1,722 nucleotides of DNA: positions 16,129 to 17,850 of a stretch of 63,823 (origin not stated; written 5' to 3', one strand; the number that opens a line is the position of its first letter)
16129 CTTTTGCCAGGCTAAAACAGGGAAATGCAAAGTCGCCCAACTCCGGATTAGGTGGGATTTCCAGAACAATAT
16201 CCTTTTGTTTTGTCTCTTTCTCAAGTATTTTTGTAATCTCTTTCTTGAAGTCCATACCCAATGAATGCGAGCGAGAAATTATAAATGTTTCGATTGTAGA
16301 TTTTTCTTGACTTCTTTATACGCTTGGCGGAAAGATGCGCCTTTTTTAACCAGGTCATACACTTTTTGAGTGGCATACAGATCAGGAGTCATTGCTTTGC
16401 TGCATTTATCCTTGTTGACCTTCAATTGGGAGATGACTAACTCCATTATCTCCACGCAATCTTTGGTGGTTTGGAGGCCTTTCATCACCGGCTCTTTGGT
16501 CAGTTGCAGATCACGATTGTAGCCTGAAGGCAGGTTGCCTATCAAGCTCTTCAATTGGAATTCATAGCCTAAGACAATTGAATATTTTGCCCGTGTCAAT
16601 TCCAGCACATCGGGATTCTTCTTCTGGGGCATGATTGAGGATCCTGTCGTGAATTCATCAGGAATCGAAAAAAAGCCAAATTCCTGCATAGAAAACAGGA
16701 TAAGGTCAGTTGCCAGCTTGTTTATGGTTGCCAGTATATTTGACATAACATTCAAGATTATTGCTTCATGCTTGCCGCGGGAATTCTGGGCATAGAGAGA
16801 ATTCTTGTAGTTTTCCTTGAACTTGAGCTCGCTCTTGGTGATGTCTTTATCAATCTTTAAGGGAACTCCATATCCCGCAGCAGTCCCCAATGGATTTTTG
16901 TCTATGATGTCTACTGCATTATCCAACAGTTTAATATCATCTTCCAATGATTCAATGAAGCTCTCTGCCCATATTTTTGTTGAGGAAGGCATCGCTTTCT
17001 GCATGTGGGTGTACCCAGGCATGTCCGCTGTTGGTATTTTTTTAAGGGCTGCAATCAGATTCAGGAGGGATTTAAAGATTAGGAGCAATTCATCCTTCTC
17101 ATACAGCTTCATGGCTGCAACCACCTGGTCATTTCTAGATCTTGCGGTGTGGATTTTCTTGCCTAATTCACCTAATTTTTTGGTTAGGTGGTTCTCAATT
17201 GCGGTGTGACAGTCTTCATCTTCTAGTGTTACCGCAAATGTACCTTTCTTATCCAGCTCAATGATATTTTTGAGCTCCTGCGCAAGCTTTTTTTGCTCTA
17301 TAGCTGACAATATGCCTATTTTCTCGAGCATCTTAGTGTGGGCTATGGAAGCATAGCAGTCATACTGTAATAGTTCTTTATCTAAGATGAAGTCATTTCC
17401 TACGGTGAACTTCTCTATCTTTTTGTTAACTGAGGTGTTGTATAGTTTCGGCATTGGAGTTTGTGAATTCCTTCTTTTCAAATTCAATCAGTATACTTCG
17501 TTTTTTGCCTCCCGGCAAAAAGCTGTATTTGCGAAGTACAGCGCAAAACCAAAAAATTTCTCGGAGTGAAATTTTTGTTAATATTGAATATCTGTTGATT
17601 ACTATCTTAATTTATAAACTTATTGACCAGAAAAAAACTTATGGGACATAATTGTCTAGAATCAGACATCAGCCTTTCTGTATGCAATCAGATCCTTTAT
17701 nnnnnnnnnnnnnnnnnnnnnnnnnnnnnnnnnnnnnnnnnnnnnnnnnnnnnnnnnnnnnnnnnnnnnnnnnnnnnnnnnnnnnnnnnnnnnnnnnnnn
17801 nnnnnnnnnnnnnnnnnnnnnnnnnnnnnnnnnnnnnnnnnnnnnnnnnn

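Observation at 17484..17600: Conserved three-hairpin 5' leader upstream of argH-argS and argG: candidate cis-regulatory RNA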

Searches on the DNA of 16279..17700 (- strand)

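Call 8: search_rna_families(source=window, start=17400, end=17700, threshold=evalue, max_evalue=10, show_alignments=3)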
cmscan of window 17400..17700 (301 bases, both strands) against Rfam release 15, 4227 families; matches with E-value up to 10: 6.
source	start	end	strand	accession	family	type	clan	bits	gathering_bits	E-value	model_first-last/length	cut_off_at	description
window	17435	17542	+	RF01828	SprD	Gene; sRNA;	-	15.3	100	0.59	1-142/142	no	Small pathogenicity island RNA D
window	17443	17575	+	RF02792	sRNA162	Gene; antisense;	-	14.5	78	3.2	1-190/190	no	Archaeal Small RNA 162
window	17613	17648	+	RF01097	RF_site8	Cis-reg; frameshift_element;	-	14.1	43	4.7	1-52/52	no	Gag/pro ribosomal frameshift site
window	17660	17683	-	RF01509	Afu_300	Gene; snRNA; snoRNA; CD-box;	-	12.9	40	5.5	69-91/91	no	A. fumigatus snoRNA Afu_300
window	17455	17534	+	RF01761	wcaG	Cis-reg;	-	12.1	42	8.5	1-98/98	no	wcaG RNA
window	17410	17465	+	RF02189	ST7-OT4_3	Gene; lncRNA;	-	8.1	50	9.7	237-302/302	no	ST7 overlapping transcript 4 conserved region 3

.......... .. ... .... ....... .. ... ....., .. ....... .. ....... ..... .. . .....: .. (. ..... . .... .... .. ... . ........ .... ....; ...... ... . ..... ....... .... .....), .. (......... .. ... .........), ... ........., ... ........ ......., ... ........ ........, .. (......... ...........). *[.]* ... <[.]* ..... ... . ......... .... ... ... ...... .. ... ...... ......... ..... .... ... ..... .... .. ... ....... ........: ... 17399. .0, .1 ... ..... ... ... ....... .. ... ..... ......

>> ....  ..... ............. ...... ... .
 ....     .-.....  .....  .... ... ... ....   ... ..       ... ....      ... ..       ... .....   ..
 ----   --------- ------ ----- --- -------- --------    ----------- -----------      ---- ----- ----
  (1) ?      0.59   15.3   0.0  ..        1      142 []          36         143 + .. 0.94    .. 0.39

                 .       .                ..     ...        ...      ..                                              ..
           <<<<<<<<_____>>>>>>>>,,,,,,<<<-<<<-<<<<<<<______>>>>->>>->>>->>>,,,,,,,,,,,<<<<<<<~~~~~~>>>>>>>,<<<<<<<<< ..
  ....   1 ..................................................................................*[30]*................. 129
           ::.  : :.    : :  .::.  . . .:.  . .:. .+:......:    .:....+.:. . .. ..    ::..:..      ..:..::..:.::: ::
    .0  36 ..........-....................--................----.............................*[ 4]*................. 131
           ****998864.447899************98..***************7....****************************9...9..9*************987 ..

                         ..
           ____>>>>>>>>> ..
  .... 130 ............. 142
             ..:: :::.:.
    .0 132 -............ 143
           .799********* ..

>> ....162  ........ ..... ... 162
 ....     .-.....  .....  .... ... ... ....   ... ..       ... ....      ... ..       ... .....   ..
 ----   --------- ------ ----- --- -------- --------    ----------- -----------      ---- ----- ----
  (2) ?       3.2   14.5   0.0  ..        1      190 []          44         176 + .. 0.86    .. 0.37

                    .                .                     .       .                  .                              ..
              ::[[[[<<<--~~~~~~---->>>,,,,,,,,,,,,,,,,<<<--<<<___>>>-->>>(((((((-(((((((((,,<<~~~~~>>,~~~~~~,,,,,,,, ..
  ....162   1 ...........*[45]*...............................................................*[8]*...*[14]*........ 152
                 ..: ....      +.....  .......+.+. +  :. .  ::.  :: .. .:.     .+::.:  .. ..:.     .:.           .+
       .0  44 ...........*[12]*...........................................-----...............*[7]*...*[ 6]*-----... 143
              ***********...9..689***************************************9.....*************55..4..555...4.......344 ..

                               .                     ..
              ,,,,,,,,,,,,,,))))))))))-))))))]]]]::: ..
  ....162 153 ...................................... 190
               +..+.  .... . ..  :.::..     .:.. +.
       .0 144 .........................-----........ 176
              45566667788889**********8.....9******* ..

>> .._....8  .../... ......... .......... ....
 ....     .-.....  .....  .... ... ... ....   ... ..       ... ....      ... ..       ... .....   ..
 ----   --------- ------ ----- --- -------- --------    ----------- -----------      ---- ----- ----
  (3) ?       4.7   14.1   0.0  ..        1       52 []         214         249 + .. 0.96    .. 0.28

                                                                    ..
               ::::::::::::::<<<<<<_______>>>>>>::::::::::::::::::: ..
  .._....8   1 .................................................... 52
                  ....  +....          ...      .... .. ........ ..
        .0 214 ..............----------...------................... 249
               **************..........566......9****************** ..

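Call 62: build_rna_model(alignment_id=A3, structure=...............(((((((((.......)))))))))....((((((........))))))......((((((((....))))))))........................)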
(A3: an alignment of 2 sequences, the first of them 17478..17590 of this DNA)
Model R1 built from alignment A3 (2 sequences, 114 columns); structure: as given.
model positions 114; base pairs 23; branch points 2; effective number of sequences 1.12; information 0.59 bits per position. Calibrated on 0.2 Mb of random sequence (short: E-values are rough).
structure used (alignment columns):
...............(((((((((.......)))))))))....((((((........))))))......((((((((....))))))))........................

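Call 63: search_with_rna_model(model_id=R1, sources=[window, L001, L002, L003, L004, L005, L010, L011, L013, L017, L098, L099, L101, L103, L104, L106, L107], max_evalue=10, show_alignments=4)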
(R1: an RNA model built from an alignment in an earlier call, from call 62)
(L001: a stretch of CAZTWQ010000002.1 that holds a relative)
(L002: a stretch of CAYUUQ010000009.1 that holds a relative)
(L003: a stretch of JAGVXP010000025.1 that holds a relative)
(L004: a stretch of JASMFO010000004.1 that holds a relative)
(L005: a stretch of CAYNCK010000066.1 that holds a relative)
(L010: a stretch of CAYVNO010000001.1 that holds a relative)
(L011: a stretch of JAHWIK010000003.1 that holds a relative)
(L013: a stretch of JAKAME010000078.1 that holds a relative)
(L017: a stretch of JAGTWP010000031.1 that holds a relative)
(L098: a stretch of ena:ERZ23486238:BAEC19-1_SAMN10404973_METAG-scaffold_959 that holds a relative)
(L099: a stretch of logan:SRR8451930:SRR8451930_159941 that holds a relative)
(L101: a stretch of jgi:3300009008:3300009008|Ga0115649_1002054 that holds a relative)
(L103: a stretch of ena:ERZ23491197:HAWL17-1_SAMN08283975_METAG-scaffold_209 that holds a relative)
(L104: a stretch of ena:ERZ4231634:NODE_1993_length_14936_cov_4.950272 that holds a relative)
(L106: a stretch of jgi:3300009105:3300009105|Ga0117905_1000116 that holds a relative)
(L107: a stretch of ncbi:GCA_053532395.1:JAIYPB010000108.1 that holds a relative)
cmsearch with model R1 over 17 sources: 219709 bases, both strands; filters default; matches with E-value up to 10: 7.
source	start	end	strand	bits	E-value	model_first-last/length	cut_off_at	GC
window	17478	17591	-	140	5.8e-33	1-114/114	no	0.33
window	41277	41390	-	137.5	2.6e-32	1-114/114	no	0.37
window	41283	41392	+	32.2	0.0001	1-114/114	no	0.37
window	17480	17597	+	28.5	0.00097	1-114/114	no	0.34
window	35984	36075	-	17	0.97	1-114/114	no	0.28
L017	2905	2932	+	14.9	3.4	1-114/114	no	0.11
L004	5683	5795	+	14.5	4.3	1-114/114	no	0.37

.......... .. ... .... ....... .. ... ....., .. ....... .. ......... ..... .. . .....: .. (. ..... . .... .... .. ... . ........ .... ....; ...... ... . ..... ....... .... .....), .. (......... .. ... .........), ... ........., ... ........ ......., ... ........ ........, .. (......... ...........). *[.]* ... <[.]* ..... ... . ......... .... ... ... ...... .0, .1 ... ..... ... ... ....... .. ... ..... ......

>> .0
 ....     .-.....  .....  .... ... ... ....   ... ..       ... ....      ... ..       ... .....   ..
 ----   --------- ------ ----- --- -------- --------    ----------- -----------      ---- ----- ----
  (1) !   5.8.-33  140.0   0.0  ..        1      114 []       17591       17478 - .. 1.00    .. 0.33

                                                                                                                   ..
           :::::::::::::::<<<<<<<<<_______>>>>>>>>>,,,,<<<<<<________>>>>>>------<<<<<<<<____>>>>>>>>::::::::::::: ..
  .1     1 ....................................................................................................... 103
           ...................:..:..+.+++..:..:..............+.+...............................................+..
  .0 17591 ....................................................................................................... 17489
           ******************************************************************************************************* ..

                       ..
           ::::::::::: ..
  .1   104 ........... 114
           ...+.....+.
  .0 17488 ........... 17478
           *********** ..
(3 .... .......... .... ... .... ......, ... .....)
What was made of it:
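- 17478..17501 (-): Conserved tail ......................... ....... is the inverted match of AUUCAAU at the 5' end of the leader. The reverse strand of each copy hits its own model (call 63).
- On MITE / REP-like mobile palindromic element: The terminal inverted match is weak at 7-9 nt (call 63).
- The element is roughly dyad-symmetric as DNA (call 63). Its ends are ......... and ATTGAAT, and the reverse strand hits its own model at E about 1e-4 to 1e-3 (call 63). There are none elsewhere in the 64-kb window (call 63).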
